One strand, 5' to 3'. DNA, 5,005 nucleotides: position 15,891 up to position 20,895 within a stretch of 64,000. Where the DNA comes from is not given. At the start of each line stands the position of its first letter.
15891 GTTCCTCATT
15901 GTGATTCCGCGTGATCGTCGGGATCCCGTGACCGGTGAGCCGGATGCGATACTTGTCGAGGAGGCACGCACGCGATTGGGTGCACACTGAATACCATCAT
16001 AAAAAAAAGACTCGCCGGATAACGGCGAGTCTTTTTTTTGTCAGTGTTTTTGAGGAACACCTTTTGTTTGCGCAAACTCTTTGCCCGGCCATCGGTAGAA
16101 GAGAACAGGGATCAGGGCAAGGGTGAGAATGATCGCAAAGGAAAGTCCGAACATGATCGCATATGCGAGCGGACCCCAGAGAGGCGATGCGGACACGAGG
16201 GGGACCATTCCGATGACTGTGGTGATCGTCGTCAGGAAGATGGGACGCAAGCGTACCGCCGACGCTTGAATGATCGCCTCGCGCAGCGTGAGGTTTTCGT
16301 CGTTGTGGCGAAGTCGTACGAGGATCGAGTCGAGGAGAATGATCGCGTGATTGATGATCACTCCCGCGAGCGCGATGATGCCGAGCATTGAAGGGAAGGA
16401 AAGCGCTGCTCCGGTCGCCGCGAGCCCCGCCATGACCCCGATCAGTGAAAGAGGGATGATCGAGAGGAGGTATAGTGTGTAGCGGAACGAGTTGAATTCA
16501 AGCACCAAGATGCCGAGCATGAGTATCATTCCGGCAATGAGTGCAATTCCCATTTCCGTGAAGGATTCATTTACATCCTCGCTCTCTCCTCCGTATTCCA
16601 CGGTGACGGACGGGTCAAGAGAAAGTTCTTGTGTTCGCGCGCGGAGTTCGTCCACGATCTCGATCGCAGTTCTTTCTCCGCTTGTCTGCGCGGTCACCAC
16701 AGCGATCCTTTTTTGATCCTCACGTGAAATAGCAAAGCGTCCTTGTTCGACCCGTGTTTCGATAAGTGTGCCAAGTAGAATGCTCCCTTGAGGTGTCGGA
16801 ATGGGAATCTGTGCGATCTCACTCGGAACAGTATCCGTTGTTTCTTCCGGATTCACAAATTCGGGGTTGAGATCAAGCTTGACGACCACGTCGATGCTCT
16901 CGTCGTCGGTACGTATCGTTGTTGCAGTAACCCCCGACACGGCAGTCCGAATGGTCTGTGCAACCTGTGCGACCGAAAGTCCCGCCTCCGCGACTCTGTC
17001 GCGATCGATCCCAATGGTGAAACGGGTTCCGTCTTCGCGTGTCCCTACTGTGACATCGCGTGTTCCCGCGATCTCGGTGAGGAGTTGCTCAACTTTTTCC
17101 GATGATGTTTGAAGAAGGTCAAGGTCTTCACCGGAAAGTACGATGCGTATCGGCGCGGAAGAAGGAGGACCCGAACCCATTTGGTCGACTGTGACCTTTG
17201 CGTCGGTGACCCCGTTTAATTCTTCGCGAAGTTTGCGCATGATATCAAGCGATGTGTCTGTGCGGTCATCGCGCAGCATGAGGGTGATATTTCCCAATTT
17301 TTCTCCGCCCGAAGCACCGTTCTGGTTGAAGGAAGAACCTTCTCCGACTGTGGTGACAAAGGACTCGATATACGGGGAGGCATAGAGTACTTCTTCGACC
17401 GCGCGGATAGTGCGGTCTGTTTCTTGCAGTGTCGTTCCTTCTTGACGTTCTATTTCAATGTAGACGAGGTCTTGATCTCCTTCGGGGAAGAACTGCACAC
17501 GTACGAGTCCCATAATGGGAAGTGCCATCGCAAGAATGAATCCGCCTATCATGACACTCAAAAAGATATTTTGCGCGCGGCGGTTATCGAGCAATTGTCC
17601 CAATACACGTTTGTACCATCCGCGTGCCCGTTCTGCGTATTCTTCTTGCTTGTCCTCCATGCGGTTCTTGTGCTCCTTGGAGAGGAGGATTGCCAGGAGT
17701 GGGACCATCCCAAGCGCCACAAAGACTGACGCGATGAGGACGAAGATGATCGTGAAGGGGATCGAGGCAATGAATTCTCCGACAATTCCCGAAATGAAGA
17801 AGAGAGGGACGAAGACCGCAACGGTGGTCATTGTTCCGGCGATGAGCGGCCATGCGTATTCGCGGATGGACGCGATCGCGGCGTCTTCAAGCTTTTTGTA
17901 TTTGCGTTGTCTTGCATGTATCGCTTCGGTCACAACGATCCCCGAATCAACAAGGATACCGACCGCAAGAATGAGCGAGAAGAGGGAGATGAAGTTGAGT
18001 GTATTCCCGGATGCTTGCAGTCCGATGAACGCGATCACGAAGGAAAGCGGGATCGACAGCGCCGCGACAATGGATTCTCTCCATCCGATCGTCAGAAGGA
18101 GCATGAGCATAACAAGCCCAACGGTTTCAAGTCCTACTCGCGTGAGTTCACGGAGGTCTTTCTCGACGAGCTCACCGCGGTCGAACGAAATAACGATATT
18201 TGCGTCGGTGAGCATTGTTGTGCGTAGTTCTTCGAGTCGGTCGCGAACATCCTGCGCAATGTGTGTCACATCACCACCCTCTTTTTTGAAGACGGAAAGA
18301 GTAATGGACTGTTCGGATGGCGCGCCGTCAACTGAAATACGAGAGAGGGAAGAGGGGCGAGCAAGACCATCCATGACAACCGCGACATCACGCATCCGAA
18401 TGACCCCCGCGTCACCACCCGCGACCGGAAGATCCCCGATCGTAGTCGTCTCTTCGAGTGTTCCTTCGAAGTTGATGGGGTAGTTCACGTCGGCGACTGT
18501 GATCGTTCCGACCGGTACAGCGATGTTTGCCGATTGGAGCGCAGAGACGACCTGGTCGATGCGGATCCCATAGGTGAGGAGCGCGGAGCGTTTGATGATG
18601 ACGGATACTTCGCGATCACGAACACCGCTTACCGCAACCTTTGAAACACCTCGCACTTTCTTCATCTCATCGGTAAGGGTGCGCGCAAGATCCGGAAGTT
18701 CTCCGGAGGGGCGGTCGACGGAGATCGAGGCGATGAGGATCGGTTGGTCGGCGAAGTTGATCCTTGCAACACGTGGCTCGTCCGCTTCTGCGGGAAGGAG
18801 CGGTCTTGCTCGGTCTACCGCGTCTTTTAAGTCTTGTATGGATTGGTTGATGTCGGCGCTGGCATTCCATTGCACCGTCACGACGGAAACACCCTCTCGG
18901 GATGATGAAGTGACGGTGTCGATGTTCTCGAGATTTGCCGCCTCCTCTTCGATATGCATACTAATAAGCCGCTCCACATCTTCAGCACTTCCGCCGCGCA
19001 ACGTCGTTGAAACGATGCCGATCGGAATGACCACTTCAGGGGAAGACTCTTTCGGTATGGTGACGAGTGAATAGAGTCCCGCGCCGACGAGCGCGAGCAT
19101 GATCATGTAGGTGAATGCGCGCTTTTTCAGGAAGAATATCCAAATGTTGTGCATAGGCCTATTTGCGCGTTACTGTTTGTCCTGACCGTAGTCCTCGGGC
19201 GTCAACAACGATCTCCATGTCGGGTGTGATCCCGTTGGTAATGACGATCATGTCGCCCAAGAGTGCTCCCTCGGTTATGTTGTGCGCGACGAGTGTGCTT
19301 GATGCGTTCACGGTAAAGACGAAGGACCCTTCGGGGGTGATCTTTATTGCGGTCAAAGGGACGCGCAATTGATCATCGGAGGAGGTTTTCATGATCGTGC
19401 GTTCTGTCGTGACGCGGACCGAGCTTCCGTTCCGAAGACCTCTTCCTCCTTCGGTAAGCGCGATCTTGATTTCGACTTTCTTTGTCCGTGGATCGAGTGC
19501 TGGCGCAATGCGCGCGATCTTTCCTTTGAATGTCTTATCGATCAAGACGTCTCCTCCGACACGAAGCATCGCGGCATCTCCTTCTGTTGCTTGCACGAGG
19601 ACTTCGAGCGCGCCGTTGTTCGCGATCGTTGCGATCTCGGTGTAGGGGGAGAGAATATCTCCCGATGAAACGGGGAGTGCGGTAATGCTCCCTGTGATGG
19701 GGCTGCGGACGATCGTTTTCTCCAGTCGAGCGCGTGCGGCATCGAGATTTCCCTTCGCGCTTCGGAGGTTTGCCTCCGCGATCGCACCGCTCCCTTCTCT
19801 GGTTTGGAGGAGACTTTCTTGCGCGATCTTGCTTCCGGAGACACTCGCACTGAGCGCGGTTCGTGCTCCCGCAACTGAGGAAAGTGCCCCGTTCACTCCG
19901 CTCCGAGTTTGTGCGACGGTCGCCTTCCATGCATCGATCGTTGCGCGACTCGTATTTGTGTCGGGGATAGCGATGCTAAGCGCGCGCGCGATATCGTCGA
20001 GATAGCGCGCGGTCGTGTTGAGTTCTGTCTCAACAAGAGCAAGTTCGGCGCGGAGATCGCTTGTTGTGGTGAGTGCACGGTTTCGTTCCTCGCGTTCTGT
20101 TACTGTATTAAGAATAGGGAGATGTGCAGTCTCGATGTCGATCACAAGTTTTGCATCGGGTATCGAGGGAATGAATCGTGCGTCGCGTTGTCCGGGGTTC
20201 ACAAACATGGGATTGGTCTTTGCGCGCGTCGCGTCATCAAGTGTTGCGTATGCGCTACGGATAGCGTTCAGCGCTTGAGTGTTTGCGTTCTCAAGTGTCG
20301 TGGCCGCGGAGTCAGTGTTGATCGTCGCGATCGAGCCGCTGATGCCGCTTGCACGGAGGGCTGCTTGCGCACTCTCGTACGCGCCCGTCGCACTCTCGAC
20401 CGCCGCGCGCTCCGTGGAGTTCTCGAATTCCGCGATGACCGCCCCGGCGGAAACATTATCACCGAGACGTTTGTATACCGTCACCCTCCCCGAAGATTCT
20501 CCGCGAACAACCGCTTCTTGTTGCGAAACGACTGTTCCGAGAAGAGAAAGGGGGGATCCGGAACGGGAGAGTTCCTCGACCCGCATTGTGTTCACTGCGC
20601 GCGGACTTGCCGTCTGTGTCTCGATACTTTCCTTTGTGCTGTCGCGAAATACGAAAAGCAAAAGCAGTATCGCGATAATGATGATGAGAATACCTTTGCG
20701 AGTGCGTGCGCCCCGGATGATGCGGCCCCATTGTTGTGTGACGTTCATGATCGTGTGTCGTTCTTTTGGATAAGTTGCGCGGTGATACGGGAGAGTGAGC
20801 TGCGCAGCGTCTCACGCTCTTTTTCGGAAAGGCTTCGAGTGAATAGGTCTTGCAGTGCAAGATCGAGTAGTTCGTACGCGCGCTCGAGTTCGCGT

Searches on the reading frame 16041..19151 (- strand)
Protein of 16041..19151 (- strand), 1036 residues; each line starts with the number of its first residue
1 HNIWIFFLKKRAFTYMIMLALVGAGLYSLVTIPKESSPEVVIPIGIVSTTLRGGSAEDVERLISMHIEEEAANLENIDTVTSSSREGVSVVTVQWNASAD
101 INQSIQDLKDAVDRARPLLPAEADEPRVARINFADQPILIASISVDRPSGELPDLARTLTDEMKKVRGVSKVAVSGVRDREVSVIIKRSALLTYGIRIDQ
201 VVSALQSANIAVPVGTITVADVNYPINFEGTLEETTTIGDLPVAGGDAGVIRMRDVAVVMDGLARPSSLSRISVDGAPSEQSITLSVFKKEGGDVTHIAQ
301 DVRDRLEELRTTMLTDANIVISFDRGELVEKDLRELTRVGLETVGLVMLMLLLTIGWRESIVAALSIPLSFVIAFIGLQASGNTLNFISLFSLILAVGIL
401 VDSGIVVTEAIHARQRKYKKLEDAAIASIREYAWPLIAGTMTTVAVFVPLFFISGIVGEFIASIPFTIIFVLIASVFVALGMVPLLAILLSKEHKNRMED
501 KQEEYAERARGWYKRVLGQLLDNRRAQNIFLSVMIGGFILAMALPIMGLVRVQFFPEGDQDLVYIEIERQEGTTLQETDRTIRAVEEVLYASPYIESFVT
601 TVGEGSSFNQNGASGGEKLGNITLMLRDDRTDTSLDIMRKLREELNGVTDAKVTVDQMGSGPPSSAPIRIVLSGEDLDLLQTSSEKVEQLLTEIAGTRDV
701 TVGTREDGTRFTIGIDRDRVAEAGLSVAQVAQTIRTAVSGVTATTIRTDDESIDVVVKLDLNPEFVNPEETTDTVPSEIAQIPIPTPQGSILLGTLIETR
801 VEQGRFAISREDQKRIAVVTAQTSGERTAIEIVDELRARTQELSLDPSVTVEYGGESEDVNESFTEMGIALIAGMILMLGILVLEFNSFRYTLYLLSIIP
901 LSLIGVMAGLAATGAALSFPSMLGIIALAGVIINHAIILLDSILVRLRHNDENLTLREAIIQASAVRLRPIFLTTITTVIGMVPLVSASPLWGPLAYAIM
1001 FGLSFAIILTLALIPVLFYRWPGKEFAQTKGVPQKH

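Call 76: search_protein_families(library=pfam, proteins=[window:16041-19151:-], max_evalue=0.00001)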
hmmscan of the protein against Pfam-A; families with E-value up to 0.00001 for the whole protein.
window:16041-19151:- (1036 aa): 1 family
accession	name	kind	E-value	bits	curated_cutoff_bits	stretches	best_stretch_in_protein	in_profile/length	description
PF00873.25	ACR_tran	-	3.2e-177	591.7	28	1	6-1019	4-1018/1021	AcrB/AcrD/AcrF family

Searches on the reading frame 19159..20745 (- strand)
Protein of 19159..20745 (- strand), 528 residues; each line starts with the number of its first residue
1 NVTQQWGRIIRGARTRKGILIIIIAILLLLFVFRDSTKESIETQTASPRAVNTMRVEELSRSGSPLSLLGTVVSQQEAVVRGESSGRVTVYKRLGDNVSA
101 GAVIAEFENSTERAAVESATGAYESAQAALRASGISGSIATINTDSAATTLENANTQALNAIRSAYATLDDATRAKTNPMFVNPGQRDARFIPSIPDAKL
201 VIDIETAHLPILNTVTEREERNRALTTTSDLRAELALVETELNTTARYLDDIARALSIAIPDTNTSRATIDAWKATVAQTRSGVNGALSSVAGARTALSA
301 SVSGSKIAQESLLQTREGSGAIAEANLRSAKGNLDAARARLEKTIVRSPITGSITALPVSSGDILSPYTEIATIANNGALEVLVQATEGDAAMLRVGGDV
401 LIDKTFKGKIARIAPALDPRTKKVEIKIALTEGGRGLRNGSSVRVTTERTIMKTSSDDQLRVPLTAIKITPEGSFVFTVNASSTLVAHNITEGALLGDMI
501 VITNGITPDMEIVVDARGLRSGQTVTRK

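Call 76: search_protein_families(library=pfam, proteins=[window:19159-20745:-], max_evalue=0.00001)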
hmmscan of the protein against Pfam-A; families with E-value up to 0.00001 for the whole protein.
window:19159-20745:- (528 aa): 2 families
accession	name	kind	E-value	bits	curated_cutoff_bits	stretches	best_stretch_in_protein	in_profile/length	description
PF16576.10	HlyD_D23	-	1.2e-12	48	30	1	334-440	99-211/214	Barrel-sandwich domain of CusB or HlyD membrane-fusion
PF13437.12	HlyD_3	-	1.4e-10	42.3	22.2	1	346-437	2-103/106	HlyD family secretion protein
